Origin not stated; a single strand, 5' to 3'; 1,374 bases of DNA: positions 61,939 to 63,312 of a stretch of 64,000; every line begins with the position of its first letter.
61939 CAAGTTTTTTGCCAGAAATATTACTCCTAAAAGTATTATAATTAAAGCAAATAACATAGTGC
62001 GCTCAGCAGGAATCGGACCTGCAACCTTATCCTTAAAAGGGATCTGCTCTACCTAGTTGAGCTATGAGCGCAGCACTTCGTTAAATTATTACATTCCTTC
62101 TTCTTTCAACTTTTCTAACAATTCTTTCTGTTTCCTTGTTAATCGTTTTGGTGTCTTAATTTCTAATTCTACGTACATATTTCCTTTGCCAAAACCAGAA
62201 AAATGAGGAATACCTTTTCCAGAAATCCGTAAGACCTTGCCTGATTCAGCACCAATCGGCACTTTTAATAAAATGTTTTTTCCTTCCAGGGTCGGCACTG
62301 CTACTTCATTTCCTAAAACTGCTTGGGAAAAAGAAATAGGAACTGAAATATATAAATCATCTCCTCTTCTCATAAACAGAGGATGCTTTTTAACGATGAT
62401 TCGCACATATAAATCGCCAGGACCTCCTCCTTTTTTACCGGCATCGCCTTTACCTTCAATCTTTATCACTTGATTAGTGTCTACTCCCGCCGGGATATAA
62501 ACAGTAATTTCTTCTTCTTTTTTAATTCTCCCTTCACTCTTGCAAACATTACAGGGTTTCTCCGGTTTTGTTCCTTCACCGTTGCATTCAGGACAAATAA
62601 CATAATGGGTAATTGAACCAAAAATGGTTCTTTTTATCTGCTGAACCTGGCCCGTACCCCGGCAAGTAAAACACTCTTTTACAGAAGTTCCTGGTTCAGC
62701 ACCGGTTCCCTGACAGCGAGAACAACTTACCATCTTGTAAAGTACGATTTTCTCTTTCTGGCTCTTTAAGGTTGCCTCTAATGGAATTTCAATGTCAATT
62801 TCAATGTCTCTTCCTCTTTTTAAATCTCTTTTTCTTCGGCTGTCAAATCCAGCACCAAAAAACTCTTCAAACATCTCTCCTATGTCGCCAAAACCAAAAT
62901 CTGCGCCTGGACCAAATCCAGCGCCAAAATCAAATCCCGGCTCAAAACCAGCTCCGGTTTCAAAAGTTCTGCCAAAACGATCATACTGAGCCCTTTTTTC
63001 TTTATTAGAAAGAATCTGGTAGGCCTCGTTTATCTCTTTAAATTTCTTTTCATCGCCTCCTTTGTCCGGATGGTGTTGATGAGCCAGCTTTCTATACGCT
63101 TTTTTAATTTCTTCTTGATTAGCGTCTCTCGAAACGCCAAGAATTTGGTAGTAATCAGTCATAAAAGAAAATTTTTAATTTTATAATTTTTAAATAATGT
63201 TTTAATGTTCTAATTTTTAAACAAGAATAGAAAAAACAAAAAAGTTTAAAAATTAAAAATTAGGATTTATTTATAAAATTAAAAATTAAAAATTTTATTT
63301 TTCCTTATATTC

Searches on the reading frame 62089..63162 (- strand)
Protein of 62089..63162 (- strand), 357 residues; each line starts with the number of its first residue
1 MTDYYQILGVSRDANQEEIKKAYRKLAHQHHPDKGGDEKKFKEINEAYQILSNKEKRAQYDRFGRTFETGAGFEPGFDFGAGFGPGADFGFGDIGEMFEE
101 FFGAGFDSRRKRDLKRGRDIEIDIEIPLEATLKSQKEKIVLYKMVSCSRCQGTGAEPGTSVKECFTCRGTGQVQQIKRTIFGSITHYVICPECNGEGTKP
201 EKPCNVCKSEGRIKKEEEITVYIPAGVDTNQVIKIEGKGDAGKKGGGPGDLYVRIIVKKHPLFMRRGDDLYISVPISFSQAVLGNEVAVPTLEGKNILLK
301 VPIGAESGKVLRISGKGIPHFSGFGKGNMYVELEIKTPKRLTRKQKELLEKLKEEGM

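Call 77: find_encoding_contigs(protein=window:62089-63162:-, flank=10000, max_places=2)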
Protein window:62089-63162:- (357 aa): 9 contigs read that carry it; 2 places shown.
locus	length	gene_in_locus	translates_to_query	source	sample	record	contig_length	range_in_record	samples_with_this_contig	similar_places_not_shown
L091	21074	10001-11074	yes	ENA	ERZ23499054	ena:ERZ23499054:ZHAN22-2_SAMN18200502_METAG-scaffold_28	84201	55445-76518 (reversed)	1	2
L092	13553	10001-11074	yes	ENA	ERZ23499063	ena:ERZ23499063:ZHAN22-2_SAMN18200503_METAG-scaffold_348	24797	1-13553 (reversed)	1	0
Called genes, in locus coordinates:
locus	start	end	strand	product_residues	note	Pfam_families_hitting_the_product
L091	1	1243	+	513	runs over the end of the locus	PF08245:Mur_ligase_M, PF02875:Mur_ligase_C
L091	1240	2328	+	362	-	PF02388:FemAB, PF00583:Acetyltransf_1 (faint), PF13480:Acetyltransf_6, PF02388:FemAB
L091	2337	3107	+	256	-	PF08478:POTRA_1, PF03799:FtsQ_DivIB_C (weak)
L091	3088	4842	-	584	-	PF13231:PMT_2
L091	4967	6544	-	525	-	PF13231:PMT_2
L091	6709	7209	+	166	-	PF01025:GrpE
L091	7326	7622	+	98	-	PF11950:DUF3467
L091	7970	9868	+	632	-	PF00012:HSP70, PF06723:MreB_Mbl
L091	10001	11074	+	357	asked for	PF00226:DnaJ, PF01556:DnaJ_C, PF00684:DnaJ_CXXCXGXG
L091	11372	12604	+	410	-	PF13439:Glyco_transf_4, PF13579:Glyco_trans_4_4, PF00534:Glycos_transf_1, PF13692:Glyco_trans_1_4, PF13524:Glyco_trans_1_2 (weak)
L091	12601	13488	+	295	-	PF01040:UbiA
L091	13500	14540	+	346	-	PF03706:LPG_synthase_TM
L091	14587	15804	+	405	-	PF22694:CtpB_N-like, PF00595:PDZ, PF13180:PDZ_2, PF17820:PDZ_6, PF03572:Peptidase_S41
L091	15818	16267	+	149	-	PF01281:Ribosomal_L9_N, PF03948:Ribosomal_L9_C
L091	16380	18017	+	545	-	PF06418:CTP_synth_N, PF00117:GATase, PF07722:Peptidase_C26 (faint)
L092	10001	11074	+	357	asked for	PF00226:DnaJ, PF01556:DnaJ_C, PF00684:DnaJ_CXXCXGXG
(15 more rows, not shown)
